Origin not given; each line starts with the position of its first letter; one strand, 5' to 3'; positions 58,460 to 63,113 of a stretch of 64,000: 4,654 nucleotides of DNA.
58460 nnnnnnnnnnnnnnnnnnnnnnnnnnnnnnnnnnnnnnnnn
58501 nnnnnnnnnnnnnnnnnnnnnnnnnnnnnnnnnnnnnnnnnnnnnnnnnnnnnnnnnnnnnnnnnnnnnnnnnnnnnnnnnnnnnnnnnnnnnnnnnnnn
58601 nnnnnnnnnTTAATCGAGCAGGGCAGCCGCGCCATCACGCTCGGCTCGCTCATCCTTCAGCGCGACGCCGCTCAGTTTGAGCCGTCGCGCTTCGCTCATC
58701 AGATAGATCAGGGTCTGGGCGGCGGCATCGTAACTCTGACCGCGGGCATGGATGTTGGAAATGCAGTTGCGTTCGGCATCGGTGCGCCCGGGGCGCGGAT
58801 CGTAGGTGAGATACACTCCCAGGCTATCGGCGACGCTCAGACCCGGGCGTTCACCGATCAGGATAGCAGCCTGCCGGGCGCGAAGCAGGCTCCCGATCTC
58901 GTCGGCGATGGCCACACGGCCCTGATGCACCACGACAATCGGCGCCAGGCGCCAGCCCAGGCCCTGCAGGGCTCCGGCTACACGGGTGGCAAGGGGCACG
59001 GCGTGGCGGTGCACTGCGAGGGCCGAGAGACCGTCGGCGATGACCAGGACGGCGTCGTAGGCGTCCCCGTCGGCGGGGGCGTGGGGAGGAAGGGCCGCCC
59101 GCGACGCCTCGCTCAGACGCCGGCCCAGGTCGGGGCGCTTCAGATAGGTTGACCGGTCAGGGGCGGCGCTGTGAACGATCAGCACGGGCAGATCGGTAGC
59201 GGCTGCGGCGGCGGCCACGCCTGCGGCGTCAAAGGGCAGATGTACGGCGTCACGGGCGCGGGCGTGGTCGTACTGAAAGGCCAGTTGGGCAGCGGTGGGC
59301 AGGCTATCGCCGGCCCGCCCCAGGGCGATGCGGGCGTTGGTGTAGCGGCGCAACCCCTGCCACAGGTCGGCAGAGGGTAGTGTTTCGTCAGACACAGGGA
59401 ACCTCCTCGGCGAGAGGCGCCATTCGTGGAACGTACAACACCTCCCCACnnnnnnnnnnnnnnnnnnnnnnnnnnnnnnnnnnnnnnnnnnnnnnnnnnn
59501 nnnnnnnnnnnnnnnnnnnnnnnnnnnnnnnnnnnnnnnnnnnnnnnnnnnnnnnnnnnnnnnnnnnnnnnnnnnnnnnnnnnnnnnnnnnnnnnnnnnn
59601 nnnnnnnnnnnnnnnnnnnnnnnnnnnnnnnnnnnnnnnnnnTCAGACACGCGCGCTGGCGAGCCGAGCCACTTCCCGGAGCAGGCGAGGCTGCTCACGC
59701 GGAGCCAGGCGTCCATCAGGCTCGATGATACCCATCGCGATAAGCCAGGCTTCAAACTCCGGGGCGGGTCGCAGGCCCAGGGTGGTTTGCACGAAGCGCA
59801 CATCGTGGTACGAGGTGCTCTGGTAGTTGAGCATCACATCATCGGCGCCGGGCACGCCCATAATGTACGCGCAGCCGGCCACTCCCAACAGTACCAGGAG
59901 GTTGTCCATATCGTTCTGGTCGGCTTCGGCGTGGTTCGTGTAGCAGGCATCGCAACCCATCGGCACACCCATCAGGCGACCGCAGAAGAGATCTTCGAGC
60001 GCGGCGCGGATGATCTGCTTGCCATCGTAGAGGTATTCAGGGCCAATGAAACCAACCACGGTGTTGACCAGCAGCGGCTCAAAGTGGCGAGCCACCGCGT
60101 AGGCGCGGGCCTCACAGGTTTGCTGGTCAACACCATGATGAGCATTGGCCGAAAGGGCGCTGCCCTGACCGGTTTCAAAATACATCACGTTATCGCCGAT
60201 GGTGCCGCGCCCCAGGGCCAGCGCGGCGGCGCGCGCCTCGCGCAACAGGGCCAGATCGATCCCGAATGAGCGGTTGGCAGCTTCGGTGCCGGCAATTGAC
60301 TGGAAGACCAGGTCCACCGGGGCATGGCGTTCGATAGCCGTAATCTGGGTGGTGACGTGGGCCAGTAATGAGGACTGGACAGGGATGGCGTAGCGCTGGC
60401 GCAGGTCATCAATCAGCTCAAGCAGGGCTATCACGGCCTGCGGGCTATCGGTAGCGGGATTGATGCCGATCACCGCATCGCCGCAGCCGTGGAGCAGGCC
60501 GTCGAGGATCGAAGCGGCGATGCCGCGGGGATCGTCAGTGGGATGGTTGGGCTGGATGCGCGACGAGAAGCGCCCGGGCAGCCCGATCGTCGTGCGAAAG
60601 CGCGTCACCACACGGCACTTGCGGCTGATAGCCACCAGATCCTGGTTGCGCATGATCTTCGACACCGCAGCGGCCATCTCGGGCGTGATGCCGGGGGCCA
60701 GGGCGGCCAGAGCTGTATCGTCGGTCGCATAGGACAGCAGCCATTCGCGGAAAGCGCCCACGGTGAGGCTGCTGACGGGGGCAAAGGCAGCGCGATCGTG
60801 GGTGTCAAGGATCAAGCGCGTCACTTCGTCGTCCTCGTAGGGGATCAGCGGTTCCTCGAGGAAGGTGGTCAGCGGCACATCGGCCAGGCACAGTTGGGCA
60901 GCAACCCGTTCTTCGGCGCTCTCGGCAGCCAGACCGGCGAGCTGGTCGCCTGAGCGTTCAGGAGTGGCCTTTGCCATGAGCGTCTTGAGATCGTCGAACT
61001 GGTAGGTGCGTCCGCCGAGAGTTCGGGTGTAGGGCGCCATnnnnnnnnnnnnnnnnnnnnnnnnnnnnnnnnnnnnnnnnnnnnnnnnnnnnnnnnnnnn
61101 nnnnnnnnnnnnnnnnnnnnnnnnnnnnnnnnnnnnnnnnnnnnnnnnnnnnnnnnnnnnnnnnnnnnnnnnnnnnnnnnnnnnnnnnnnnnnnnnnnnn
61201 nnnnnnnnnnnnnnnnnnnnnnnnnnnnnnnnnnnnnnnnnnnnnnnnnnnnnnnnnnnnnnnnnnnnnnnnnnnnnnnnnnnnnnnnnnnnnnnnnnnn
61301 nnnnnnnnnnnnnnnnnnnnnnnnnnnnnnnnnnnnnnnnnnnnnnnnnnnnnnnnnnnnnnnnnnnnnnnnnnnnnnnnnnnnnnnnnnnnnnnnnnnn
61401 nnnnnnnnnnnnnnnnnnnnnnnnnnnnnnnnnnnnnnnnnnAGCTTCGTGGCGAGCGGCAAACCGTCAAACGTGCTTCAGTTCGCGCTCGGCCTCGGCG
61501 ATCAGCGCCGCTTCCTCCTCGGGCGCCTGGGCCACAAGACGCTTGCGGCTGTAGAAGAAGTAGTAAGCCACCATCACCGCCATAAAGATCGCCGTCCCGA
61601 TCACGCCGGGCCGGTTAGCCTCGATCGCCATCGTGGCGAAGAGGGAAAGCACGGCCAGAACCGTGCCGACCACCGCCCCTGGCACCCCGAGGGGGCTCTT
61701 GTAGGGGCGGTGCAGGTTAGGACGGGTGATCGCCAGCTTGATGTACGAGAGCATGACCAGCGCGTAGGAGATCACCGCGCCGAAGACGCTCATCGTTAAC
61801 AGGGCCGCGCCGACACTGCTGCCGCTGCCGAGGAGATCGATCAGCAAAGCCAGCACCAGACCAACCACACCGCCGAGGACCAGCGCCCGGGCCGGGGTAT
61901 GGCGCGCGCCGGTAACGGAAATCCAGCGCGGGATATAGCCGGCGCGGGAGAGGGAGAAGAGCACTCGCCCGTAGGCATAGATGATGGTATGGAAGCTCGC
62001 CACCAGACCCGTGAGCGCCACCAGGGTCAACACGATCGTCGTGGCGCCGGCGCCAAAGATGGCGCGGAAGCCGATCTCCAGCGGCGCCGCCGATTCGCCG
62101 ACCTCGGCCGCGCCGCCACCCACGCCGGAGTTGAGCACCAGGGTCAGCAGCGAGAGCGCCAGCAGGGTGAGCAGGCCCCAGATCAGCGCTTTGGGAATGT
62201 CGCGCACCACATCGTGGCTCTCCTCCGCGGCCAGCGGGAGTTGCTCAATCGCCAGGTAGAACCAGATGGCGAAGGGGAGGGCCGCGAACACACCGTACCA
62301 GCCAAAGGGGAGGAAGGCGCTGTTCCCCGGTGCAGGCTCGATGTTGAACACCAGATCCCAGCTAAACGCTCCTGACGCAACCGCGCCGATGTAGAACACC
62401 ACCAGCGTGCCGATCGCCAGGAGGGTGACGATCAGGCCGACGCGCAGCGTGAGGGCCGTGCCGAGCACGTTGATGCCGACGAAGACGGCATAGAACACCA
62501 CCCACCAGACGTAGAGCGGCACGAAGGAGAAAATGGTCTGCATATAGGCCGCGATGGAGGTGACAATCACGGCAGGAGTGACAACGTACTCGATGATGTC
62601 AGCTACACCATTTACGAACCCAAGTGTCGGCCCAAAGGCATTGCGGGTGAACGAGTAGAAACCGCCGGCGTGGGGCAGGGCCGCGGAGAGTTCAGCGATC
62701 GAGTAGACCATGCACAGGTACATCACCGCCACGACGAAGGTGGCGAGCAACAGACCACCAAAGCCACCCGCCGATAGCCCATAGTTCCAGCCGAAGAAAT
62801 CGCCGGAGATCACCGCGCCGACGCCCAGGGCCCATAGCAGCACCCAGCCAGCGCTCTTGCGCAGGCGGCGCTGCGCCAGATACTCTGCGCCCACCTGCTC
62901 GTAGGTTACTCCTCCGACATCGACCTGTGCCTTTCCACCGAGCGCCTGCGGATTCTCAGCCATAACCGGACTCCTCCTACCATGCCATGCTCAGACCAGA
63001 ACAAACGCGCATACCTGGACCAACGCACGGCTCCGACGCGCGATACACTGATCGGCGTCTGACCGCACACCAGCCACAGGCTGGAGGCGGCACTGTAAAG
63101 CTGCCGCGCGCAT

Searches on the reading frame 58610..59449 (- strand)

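Call 75: search_protein_families(library=pfam, proteins=[window:58610-59449:-], max_evalue=0.00001)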
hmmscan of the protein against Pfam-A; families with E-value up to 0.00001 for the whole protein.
window:58610-59449:- (279 aa): 1 family
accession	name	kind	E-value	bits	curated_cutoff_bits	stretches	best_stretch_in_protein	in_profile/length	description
PF05985.16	EutC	-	4.9e-91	304.7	25.8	1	28-265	2-235/235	Ethanolamine ammonia-lyase light chain (EutC)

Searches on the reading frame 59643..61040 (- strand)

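Call 75: search_protein_families(library=pfam, proteins=[window:59643-61040:-], max_evalue=0.00001)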
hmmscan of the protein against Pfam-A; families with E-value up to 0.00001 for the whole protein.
window:59643-61040:- (465 aa): 1 family
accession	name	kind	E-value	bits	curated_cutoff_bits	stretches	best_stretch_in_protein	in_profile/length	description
PF06751.17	EutB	-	1.7e-219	729.4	25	1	13-446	1-433/435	Ethanolamine ammonia lyase large subunit (EutB)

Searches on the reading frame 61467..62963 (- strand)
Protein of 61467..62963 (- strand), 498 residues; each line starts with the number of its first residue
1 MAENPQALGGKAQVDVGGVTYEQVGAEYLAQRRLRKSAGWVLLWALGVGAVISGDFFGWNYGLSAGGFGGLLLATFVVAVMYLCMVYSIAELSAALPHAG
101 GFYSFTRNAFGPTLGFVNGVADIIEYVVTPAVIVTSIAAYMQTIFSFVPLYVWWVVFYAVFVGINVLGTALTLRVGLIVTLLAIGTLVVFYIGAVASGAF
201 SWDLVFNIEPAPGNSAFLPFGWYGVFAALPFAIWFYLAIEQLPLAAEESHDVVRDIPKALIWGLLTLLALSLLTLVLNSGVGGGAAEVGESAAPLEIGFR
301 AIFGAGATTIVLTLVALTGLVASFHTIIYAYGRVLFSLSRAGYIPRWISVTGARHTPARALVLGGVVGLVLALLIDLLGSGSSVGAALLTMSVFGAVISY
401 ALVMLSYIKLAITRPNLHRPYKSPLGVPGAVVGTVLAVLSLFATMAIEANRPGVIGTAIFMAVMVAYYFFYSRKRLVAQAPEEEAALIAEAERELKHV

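Call 75: search_protein_families(library=pfam, proteins=[window:61467-62963:-], max_evalue=0.00001)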
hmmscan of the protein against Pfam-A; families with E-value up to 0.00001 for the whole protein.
window:61467-62963:- (498 aa): 2 families
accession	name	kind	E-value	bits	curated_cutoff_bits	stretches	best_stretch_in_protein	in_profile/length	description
PF13520.12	AA_permease_2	-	9.2e-38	130.7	27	1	43-462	6-420/427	Amino acid permease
PF00324.27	AA_permease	-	1.6e-36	126.4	24.6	1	51-466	11-446/470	Amino acid permease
